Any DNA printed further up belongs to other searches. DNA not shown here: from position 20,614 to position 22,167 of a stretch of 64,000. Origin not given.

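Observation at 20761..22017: PAS kinase with an intact ATP-binding domain but Arg in place of the phospho-acceptor His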

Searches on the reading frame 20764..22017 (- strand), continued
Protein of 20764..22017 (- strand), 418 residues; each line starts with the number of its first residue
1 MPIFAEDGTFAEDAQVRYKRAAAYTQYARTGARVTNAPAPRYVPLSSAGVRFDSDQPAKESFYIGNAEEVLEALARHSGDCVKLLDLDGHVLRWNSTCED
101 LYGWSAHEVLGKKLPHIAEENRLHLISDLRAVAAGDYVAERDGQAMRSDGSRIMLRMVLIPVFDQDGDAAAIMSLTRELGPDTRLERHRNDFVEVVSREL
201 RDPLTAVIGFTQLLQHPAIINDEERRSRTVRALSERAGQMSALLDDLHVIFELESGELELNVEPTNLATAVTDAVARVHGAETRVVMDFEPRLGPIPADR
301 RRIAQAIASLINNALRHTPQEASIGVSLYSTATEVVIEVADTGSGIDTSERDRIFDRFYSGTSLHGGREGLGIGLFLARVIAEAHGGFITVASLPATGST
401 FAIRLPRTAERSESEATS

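Call 32: search_solved_structures(query=window:20764-21918:-, show_alignments=2)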
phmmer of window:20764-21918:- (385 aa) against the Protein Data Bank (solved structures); distinct sequences matched with E-value up to 0.001: 63 (the best 60 are shown).
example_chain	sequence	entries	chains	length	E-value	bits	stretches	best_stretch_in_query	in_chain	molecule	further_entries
4q20_A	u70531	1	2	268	1.2e-32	116.7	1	151-377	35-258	Sensor protein DivL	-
8u4x_A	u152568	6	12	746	2.6e-26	95.8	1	140-373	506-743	histidine kinase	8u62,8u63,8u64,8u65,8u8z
4i5s_A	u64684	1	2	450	8.4e-25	90.8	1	133-375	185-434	Putative histidine kinase CovS; VicK-like protein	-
6paj_A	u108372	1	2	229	1.5e-24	90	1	152-374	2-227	Sensor protein SrrB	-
4jas_A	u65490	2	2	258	4.4e-23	85.2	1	143-375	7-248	Histidine kinase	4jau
5uht_A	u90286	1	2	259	5.6e-22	81.6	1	143-375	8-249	Sensor histidine kinase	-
3dge_A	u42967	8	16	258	5.7e-22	81.5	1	143-375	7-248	Sensor protein | Histidine kinase | Sensor histidine kinase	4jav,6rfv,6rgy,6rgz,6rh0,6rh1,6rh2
2c2a_A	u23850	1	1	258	5.8e-22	81.5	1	143-375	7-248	SENSOR HISTIDINE KINASE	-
6azr_A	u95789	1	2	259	7.7e-22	81.1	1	143-375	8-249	Sensor histidine kinase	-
6rh7_A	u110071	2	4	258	7.8e-22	81.1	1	143-375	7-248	Sensor histidine kinase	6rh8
5c93_A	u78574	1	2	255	4.1e-20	75.4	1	150-375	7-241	Histidine kinase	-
6lgq_C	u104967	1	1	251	4.2e-20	75.4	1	150-376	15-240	Histidine kinase KdpD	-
4u7n_A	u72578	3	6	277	4.5e-20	75.3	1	149-375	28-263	Histidine protein kinase sensor protein | Histidine kinase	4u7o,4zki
7z8n_A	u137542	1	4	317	5.9e-18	68.3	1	152-372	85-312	Histidine kinase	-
6dk8_A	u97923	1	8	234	2.1e-17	66.5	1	158-380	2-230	RetS (Regulator of Exopolysaccharide and Type III Secretion)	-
9qq6_A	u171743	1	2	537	3e-07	33.1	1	146-376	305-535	histidine kinase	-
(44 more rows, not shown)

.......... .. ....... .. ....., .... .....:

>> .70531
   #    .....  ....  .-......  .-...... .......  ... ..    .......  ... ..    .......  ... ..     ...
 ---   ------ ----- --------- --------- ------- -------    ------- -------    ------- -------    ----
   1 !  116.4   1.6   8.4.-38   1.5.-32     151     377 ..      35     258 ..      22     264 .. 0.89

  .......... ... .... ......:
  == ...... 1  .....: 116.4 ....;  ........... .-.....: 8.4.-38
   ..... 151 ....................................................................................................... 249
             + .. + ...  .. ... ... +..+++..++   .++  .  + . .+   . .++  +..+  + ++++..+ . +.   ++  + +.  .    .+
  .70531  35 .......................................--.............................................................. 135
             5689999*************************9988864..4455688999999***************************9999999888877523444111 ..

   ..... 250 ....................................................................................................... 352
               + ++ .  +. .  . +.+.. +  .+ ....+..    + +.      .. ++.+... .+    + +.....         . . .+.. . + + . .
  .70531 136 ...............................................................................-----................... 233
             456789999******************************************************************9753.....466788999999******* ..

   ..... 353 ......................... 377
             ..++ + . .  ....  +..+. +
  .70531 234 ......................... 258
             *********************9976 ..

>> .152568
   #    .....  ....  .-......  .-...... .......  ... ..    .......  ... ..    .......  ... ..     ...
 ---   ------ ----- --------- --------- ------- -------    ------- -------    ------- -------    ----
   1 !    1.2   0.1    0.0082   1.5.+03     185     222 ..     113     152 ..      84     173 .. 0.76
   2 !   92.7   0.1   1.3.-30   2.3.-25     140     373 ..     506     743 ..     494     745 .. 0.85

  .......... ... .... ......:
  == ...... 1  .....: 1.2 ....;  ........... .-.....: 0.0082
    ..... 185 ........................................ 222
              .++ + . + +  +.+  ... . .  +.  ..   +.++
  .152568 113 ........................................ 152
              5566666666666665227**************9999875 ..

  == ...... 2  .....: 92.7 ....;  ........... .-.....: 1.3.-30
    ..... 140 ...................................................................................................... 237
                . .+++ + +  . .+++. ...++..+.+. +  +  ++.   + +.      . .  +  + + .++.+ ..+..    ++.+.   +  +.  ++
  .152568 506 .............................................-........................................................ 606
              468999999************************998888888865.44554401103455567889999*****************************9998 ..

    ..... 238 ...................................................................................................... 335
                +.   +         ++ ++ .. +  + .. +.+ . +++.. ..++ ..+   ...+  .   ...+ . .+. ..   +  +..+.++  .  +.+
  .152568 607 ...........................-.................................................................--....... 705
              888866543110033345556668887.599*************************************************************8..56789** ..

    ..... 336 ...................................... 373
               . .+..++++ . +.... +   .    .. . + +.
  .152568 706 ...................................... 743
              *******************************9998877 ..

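Call 33: fold_search(model_id=the predicted structure, library=pdb)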
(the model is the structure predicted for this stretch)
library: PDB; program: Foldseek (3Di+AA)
matches with E <= 10: 1459; with E <= 0.001: 906
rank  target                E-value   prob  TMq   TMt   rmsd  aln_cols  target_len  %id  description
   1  9a5d_A                2.4e-24  1.00  0.46  0.33  14.2       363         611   21  Integrative model of WALK-YYCH by crosslinking MS and deep learning (released 2024-09-18)
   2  4i5s_B                2.3e-21  1.00  0.46  0.48  12.2       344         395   23  Structure and function of sensor histidine kinase (released 2013-03-27)
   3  8a7h_A                1.5e-20  1.00  0.32  0.36  22.5       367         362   22  Crystal structure of a chimeric LOV-Histidine kinase SB2F1-I66R mutant (light state; asymmetrical variant, trigonal fo (released 2024-01-10)
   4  8a7f_A                2.6e-20  1.00  0.32  0.36  22.2       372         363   22  Crystal structure of a chimeric LOV-Histidine kinase SB2F1-I66R mutant (asymmetrical variant, trigonal form with long  (released 2024-01-10)
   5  8a3u                  3.2e-20  1.00  0.32  0.36  22.2       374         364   22  Crystal structure of a chimeric LOV-Histidine kinase SB2F1 (symmetrical variant, trigonal form with short c-axis) (released 2023-12-20)
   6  8a7f_B                3.8e-20  1.00  0.31  0.35  22.1       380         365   20  Crystal structure of a chimeric LOV-Histidine kinase SB2F1-I66R mutant (asymmetrical variant, trigonal form with long  (released 2024-01-10)
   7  8a52_A                5.2e-20  1.00  0.32  0.37  21.6       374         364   22  Crystal structure of a chimeric LOV-Histidine kinase SB2F1 (asymmetrical variant, trigonal form with long c-axis) (released 2023-12-27)
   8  8a6x_B                6.8e-20  1.00  0.32  0.36  22.5       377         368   21  Crystal structure of a chimeric LOV-Histidine kinase SB2F1 (asymmetrical variant, trigonal form with long c axis) (released 2024-01-10)
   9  4gcz_A                7.2e-20  1.00  0.39  0.44  13.5       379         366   22  Structure of a blue-light photoreceptor (released 2013-06-19)
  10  4gcz_B                3.4e-19  1.00  0.33  0.36  19.0       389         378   23  Structure of a blue-light photoreceptor (released 2013-06-19)
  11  4i5s_A                6.3e-18  1.00  0.37  0.40  24.5       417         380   20  Structure and function of sensor histidine kinase (released 2013-03-27)
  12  4q20_A                2.6e-17  1.00  0.47  0.81   2.9       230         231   34  Crystal structure of a C-terminal part of tyrosine kinase (DivL) from Caulobacter crescentus CB15 at 2.50 A resolution (released 2014-04-23)
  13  8isj_A                4.6e-17  1.00  0.33  0.17  20.6       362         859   16  Pr conformer of Arabidopsis thaliana phytochrome A - AtphyA-Pr (released 2023-08-09)
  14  4q20_B                9.3e-17  1.00  0.46  0.81   3.0       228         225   33  Crystal structure of a C-terminal part of tyrosine kinase (DivL) from Caulobacter crescentus CB15 at 2.50 A resolution (released 2014-04-23)
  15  6rh8_A                1.8e-16  1.00  0.47  0.79   4.0       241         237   29  Revisiting pH-gated conformational switch. Complex HK853 mutant H260A -RR468 mutant D53A pH 5.3 (released 2020-02-19)
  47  9qq6_A                2.7e-14  1.00  0.30  0.26  39.8       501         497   16  Structure of the Azotobacter vinelandii NifL-NifA complex (released 2025-06-18)
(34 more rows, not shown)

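Call 54: search_protein_representatives(alignment_id=A2)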
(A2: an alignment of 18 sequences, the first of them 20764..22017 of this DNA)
Query: 18 sequences, 384 profile positions. Proteins with E-value up to 0.001 (for the whole library): 1609016; up to 1e-10: 992786; up to 1e-30: 84395. The best 150 are listed.
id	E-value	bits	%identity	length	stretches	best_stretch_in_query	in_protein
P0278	1.6e-243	823.9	-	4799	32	36-376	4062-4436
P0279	1.3e-134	465.4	-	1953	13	150-375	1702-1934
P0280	7.5e-134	462.9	-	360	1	19-381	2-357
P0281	9.4e-134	462.6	-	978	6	36-375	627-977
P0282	1.0e-130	452.6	-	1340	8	35-378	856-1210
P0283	4.6e-130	450.4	-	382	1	29-379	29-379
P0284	1.6e-127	442.1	-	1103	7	35-375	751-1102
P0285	1.8e-120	418.9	-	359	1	20-378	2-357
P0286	1.3e-119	416.1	-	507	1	17-375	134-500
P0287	1.5e-119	415.8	-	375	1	22-377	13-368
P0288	5.5e-118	410.7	-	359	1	25-375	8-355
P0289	3.0e-117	408.2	-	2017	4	143-377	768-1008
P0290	2.0e-114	399.0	-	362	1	35-375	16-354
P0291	2.2e-113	395.5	-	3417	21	43-372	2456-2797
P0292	2.0e-110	385.8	-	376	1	27-376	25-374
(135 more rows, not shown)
